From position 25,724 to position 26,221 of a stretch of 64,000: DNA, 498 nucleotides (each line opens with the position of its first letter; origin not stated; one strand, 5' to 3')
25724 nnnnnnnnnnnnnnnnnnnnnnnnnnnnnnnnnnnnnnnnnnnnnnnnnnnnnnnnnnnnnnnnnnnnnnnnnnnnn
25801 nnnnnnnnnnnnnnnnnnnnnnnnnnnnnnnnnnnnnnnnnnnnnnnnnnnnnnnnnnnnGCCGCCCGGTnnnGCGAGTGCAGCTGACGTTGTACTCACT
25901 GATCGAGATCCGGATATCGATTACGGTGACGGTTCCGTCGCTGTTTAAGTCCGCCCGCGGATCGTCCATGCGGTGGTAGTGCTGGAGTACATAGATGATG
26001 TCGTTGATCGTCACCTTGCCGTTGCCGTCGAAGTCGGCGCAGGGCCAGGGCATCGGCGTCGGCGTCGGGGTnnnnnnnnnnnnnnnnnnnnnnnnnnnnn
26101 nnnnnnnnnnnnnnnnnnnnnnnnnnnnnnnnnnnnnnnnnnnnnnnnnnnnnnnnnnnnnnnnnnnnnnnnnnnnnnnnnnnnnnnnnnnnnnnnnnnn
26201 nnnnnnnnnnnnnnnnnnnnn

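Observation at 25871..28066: Family of three secreted proteins sharing a Cys-flanked, dockerin-like C-terminal module behind Thr/Pro linkers (also 36128-38464 and 58118-59965)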

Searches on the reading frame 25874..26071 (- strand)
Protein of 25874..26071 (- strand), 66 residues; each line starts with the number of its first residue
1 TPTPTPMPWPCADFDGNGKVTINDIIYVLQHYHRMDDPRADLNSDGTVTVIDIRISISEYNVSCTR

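Call 11: search_solved_structures(query=window:25874-26071:-, max_evalue=10, show_alignments=3)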
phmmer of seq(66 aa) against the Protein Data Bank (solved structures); distinct sequences matched with E-value up to 10: 21.
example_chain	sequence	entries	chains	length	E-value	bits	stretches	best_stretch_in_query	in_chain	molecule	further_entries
2jnk_A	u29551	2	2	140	0.0021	21.5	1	12-53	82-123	Hyalurononglucosaminidase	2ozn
2jnx_A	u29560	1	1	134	0.014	19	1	10-51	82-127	Calcium binding protein 2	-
4uyp_B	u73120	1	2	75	0.014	18.9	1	10-30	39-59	Cellulosomal scaffoldin adaptor protein B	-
4uyq_B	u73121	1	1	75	0.014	18.9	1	12-30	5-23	Cellulosomal scaffoldin adaptor protein B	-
5lxv_B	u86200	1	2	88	0.057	17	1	7-54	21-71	Carbohydrate-binding protein WP_009985128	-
5nrk_B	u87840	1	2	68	0.072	16.7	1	12-55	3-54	DocCel5: Type I dockerin repeat domain from A. cellulolyticus family 5 endoglucanase WP_01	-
2y3n_B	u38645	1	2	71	0.12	16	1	13-59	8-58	CELLULOSOMAL FAMILY-48 PROCESSIVE GLYCOSIDE HYDROLASE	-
8x3a_A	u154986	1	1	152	0.15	15.6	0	11-34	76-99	Serine protease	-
8x39_A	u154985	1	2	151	0.16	15.6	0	11-33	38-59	Serine protease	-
2mte_A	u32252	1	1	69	0.66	13.6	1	13-55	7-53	Cellulose 1,4-beta-cellobiosidase (reducing end) CelS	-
1daq_A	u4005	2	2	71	0.71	13.5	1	13-55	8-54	ENDOGLUCANASE SS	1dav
3aka_A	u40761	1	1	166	0.78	13.4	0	12-32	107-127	Putative calcium binding protein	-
3akb_A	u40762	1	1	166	0.78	13.4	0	12-32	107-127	Putative calcium binding protein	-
9qfa_A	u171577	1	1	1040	0.81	13.3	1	10-54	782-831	Ruminococcus bromii Amy12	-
2rrt_A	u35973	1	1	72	0.92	13.2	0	12-32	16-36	Calmodulin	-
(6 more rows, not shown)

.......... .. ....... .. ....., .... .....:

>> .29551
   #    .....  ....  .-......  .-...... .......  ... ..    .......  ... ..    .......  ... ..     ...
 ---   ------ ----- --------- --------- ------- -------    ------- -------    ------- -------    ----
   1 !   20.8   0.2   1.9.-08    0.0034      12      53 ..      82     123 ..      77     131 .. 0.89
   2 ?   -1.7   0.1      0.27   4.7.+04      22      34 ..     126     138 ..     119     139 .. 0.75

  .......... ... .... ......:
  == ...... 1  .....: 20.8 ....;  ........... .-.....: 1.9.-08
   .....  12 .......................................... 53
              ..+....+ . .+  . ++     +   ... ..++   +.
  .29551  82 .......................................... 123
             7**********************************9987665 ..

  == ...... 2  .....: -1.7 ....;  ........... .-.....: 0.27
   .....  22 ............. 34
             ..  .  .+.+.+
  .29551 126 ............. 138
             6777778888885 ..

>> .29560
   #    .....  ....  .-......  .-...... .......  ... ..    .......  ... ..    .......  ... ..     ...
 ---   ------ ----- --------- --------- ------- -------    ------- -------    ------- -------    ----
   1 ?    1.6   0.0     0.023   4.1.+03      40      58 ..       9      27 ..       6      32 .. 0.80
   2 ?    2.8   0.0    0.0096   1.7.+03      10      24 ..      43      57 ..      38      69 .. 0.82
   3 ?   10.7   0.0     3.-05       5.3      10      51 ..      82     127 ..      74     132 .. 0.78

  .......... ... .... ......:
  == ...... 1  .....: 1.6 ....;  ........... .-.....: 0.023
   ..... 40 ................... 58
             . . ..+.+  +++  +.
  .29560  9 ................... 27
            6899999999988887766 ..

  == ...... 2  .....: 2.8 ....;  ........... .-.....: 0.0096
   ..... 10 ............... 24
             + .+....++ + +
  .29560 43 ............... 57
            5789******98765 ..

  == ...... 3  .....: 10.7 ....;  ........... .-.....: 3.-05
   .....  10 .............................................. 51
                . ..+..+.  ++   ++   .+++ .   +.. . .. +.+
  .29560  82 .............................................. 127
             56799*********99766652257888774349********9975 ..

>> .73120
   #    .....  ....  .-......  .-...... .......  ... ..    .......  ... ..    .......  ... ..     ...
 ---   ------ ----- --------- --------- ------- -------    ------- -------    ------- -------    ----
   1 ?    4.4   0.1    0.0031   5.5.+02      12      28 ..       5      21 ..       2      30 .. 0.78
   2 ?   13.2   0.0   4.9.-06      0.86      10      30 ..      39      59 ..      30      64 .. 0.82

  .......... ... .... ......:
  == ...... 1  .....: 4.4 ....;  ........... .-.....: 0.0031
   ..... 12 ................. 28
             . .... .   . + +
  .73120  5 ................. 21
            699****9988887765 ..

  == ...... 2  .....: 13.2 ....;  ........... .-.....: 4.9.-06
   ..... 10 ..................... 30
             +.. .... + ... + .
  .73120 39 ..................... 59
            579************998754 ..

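Call 73: search_protein_families(library=ncbifam, proteins=[window:25874-26068:-], max_evalue=1)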
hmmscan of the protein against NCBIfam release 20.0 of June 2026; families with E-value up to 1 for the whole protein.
seq(65 aa): 1 family
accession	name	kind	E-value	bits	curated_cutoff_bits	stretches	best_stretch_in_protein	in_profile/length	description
NF041540.1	dockerin_GC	domain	1.4e-06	28.6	29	1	11-63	3-67/67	GC-type dockerin domain-anchored protein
